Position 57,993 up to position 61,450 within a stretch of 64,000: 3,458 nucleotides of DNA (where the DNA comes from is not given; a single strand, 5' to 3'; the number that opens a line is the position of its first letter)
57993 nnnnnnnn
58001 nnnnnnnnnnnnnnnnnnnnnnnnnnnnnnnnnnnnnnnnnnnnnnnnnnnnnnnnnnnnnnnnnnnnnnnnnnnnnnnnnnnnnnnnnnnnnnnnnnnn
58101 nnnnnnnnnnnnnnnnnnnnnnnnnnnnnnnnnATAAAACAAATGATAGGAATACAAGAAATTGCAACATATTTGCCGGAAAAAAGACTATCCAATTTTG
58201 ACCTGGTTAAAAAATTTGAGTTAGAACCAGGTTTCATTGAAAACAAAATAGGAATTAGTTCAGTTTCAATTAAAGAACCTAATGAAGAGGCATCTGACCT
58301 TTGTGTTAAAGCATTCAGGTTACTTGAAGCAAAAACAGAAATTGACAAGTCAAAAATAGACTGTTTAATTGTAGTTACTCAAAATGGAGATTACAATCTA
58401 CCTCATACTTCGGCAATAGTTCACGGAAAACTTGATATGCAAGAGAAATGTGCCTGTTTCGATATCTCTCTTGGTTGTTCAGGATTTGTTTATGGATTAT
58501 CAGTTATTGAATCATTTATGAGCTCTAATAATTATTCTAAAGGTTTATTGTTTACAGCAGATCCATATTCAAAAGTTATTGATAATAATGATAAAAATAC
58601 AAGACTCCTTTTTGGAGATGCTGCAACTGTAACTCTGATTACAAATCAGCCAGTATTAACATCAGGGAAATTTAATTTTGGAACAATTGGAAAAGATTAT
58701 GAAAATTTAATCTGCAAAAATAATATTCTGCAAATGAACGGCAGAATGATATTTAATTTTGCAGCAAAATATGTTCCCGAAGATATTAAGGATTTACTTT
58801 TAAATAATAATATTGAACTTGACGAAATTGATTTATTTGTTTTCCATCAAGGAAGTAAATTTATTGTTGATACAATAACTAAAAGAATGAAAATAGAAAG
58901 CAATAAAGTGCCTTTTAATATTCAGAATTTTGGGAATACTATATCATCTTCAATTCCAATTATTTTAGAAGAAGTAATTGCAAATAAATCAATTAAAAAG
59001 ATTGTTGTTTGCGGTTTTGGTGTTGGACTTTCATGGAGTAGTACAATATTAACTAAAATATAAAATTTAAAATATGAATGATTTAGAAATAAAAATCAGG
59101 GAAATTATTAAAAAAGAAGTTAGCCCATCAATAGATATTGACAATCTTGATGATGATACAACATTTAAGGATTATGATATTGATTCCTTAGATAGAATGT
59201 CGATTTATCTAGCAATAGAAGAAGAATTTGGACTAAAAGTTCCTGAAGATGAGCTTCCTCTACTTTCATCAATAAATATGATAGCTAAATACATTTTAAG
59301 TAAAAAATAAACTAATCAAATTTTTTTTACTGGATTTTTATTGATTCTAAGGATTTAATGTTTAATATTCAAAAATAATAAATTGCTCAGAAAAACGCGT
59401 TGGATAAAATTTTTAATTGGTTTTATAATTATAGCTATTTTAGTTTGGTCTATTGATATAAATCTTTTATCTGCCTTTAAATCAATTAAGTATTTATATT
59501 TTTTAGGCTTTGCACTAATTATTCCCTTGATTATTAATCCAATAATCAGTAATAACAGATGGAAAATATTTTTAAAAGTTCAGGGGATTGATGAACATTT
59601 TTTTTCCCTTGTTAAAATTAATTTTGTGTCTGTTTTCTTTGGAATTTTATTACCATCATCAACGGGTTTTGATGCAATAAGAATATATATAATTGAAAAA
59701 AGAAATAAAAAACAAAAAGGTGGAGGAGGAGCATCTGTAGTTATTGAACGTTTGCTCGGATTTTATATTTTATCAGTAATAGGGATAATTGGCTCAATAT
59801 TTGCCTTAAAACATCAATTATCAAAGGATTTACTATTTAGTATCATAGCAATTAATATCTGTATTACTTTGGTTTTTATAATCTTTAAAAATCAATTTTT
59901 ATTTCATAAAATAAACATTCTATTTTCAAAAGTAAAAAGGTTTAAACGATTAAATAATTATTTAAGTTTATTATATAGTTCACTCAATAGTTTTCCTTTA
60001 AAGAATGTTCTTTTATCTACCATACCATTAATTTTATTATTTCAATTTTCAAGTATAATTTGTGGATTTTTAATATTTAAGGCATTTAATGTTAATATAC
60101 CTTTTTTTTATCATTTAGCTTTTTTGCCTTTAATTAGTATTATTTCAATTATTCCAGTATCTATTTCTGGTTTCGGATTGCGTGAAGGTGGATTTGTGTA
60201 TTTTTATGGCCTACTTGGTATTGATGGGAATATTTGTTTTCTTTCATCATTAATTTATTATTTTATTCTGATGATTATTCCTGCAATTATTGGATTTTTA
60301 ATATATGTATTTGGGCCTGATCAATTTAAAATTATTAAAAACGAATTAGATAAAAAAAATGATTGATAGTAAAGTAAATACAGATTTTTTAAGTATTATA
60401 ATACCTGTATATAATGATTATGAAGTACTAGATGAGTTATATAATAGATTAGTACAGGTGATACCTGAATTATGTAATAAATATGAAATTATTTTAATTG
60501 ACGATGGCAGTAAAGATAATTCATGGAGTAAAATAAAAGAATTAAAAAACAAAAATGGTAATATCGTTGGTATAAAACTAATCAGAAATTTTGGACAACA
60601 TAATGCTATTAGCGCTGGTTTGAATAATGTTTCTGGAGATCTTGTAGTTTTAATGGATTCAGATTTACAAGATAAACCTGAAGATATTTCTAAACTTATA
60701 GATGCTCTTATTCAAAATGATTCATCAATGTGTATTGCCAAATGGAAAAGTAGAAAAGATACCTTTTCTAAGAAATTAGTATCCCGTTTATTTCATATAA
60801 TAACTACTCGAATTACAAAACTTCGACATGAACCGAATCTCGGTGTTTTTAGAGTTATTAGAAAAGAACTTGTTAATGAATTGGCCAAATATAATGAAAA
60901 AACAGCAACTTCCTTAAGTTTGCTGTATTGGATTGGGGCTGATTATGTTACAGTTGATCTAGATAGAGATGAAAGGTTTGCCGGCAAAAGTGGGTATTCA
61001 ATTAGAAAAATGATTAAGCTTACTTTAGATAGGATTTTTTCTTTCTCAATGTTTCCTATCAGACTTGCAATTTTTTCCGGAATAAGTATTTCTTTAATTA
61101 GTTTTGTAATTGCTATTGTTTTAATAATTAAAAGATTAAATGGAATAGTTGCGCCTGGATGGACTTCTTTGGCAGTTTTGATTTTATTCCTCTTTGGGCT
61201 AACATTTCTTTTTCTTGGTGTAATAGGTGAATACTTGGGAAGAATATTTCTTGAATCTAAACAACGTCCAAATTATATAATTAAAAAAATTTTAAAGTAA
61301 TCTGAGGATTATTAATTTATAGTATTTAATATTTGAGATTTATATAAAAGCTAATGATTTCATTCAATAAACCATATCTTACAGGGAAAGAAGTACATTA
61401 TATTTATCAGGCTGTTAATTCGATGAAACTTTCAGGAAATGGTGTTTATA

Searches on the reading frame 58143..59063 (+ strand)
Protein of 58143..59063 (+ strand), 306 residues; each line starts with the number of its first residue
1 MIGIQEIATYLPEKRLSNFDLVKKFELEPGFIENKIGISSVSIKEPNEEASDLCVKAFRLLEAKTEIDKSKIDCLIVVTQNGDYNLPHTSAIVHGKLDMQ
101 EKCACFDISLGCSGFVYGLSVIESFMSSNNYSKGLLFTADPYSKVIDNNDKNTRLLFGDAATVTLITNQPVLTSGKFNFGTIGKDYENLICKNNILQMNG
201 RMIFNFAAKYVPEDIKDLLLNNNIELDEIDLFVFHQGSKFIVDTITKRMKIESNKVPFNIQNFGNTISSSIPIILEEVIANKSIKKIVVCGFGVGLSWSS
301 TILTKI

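Call 64: search_protein_families(library=pfam, proteins=[window:58143-59063:+], max_evalue=0.00001)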
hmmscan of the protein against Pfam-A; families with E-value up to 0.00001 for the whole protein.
window:58143-59063:+ (306 aa): 2 families
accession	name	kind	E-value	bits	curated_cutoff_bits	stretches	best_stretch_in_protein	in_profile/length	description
PF08541.16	ACP_syn_III_C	-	8.1e-23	80.8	26.6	1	221-304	3-89/90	3-Oxoacyl-[acyl-carrier-protein (ACP)] synthase III C terminal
PF08545.16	ACP_syn_III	-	3.4e-19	69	24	1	106-169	1-64/80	3-Oxoacyl-[acyl-carrier-protein (ACP)] synthase III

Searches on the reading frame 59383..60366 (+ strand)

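Call 64: search_protein_families(library=pfam, proteins=[window:59383-60366:+], max_evalue=0.00001)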
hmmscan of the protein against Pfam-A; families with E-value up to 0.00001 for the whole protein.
window:59383-60366:+ (327 aa): 1 family
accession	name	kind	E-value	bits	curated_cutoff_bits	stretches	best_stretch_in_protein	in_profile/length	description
PF03706.18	LPG_synthase_TM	-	1.7e-32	113.6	33.4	1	11-304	2-302/302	Lysylphosphatidylglycerol synthase TM region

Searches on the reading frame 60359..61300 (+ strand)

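Call 64: search_protein_families(library=pfam, proteins=[window:60359-61300:+], max_evalue=0.00001)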
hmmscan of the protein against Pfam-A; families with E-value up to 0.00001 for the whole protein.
window:60359-61300:+ (313 aa): 2 families
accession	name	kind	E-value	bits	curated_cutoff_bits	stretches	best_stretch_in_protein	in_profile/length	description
PF00535.33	Glycos_transf_2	-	1.3e-30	107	23.3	1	12-174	1-166/168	Glycosyl transferase family 2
PF10111.15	Glyco_tranf_2_2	-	5e-06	26.6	27.3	1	12-120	1-114/276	Glycosyltransferase like family 2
